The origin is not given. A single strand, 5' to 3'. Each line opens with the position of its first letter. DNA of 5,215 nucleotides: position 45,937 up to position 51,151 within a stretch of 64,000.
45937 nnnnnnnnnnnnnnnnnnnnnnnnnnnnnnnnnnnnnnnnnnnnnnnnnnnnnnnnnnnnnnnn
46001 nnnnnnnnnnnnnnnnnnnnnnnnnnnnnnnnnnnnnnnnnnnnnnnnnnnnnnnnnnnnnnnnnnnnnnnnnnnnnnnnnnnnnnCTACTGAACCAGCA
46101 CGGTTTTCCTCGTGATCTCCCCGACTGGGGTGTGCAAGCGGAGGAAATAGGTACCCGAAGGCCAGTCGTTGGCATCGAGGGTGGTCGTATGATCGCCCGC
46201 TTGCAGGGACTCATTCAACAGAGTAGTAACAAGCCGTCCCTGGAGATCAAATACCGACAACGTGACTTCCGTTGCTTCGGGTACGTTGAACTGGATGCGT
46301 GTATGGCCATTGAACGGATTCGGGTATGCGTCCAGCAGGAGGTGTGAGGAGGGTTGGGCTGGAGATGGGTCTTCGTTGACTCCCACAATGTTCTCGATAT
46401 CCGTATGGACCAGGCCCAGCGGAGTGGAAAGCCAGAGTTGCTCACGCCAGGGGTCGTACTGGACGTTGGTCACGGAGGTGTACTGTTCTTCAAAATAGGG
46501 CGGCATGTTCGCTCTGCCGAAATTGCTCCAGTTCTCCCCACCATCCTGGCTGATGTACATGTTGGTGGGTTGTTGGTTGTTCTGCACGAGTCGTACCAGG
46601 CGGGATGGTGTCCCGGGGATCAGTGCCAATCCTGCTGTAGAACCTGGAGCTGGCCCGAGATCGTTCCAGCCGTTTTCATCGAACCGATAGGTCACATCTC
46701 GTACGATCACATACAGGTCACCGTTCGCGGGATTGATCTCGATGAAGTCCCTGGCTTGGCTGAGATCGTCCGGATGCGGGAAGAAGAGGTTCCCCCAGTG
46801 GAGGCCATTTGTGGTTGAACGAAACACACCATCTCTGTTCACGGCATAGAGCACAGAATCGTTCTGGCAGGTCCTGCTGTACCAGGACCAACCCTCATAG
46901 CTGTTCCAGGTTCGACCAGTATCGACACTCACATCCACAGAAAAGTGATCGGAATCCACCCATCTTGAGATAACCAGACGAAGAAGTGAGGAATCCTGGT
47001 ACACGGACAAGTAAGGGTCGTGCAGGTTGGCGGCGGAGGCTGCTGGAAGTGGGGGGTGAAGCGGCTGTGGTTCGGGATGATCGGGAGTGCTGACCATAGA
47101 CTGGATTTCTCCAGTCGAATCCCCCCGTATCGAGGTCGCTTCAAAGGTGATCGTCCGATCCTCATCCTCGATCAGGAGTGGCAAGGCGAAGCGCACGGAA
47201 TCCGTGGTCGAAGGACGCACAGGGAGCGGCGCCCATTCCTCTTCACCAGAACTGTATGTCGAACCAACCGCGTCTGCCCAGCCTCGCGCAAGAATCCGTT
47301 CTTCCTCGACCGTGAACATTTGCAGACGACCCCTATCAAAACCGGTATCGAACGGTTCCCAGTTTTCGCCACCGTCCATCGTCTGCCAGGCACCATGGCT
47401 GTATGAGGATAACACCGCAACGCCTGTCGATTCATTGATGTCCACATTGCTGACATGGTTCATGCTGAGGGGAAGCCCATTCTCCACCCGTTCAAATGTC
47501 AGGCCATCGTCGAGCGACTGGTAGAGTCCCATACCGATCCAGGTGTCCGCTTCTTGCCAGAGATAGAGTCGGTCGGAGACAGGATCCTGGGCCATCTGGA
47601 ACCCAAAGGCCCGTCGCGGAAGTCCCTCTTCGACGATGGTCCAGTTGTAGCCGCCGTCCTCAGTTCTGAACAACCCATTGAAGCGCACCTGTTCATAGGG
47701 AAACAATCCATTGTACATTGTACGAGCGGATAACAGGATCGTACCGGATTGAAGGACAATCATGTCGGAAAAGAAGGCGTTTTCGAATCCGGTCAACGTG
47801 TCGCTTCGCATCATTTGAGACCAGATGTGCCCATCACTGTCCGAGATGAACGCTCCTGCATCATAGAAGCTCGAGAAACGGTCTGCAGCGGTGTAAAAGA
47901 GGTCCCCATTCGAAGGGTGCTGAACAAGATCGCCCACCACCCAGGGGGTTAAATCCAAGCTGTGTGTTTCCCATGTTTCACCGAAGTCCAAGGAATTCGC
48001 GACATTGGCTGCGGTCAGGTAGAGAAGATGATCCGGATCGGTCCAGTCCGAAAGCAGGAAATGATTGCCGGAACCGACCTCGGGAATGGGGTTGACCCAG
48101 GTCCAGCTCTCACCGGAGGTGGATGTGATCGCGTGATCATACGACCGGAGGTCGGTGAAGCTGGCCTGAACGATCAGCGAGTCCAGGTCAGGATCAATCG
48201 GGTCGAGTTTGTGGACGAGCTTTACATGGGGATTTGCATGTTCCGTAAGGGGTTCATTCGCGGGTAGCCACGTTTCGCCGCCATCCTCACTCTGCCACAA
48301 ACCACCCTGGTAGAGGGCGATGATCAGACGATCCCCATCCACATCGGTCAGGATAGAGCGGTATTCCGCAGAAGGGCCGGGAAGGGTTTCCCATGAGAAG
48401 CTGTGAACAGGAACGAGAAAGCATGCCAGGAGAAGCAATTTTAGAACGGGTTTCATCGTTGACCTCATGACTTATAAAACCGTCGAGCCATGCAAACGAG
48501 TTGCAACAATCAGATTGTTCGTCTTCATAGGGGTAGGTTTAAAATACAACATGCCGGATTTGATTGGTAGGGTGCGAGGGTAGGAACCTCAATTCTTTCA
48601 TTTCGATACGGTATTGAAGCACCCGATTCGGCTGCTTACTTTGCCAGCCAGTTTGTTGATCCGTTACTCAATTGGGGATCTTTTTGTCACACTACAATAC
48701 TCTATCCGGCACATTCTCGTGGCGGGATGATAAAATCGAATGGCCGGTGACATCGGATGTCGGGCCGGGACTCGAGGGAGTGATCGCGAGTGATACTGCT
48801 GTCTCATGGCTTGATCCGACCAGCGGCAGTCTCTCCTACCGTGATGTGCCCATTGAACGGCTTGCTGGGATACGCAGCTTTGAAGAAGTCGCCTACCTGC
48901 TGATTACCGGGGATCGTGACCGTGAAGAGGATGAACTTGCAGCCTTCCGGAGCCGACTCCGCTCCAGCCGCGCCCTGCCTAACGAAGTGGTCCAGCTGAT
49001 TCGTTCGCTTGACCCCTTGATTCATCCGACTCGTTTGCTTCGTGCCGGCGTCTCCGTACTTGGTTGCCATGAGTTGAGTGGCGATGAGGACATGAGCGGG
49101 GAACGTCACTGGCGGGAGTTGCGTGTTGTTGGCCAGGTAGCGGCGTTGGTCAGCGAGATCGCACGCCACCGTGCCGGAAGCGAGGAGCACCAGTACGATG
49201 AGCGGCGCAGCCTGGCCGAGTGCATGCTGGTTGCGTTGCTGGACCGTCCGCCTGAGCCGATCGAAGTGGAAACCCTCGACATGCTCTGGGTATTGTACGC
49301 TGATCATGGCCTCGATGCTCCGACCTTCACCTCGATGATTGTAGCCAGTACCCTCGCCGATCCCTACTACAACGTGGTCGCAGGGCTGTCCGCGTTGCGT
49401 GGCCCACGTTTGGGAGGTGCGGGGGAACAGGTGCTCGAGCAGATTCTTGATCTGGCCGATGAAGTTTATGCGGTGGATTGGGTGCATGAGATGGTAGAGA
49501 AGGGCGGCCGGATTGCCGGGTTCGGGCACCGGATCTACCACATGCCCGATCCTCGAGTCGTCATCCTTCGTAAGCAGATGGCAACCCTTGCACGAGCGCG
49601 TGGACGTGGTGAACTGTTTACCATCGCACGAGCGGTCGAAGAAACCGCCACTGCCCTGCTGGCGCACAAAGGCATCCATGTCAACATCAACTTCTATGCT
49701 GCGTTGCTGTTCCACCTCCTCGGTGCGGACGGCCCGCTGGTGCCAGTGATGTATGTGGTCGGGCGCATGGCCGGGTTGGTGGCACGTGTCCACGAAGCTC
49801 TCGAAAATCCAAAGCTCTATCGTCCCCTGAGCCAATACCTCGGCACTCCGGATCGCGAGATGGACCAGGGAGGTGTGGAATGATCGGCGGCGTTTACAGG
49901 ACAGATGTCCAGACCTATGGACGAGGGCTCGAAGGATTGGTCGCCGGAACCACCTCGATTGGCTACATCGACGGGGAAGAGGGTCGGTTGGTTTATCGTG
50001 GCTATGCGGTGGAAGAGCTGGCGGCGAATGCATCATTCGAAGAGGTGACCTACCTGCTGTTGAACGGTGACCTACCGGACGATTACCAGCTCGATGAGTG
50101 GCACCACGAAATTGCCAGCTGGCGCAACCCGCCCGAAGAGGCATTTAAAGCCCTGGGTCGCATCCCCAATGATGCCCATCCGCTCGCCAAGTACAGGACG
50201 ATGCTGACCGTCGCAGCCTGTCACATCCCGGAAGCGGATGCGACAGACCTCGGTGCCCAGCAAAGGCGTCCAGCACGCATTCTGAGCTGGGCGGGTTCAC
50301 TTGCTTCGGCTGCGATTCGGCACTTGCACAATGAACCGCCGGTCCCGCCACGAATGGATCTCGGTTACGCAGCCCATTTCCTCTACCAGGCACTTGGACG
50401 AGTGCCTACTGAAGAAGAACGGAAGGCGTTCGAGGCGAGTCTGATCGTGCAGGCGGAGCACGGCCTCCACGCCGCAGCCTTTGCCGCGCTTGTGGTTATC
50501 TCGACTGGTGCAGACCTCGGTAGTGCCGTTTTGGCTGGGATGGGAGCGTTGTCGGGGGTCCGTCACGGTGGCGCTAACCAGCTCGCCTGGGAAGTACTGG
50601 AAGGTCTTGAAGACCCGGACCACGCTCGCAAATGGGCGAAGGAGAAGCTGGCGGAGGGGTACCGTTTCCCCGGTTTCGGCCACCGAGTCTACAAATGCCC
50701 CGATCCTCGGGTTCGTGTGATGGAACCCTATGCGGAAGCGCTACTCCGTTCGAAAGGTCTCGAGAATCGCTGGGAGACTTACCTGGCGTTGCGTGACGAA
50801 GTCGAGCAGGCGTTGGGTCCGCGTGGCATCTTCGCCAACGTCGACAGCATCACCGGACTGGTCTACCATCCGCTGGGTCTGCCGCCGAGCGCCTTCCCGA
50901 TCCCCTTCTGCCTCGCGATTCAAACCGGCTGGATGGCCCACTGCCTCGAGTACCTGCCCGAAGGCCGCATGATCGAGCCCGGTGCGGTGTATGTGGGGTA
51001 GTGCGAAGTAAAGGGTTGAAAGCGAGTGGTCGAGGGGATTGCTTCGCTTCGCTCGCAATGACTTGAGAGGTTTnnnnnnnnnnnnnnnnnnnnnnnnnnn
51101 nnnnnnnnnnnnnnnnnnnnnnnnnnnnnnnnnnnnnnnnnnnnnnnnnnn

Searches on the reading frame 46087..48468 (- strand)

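Call 43: search_protein_families(library=pfam, proteins=[window:46087-48468:-], max_evalue=0.001)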
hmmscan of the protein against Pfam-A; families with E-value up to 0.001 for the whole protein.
window:46087-48468:- (793 aa): 3 families
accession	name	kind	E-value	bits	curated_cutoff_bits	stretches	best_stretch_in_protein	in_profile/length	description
PF15902.12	Sortilin-Vps10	-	5.5e-14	52.2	33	0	266-378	3-117/446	Sortilin, neurotensin receptor 3,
PF18962.6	Por_Secre_tail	-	6.6e-13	49.2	27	1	715-790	2-74/75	Secretion system C-terminal sorting domain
PF13860.13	FlgD_ig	-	0.00022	21.6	27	1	723-774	10-69/79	FlgD Ig-like domain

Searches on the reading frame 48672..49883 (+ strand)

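Call 44: search_protein_families(library=pfam, proteins=[window:48672-49883:+], max_evalue=0.001)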
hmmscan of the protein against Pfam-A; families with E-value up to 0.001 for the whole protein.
window:48672-49883:+ (403 aa): 1 family
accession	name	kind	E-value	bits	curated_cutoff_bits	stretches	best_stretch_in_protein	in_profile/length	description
PF00285.26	Citrate_synt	-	2.3e-87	293.8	27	1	33-385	1-356/357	Citrate synthase, C-terminal domain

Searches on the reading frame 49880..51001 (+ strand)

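Call 43: search_protein_families(library=pfam, proteins=[window:49880-51001:+], max_evalue=0.001)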
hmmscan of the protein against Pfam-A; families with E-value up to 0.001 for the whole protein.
window:49880-51001:+ (373 aa): 1 family
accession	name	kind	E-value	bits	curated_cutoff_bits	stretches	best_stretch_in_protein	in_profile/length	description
PF00285.26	Citrate_synt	-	1.3e-93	314.3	27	1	16-367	1-356/357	Citrate synthase, C-terminal domain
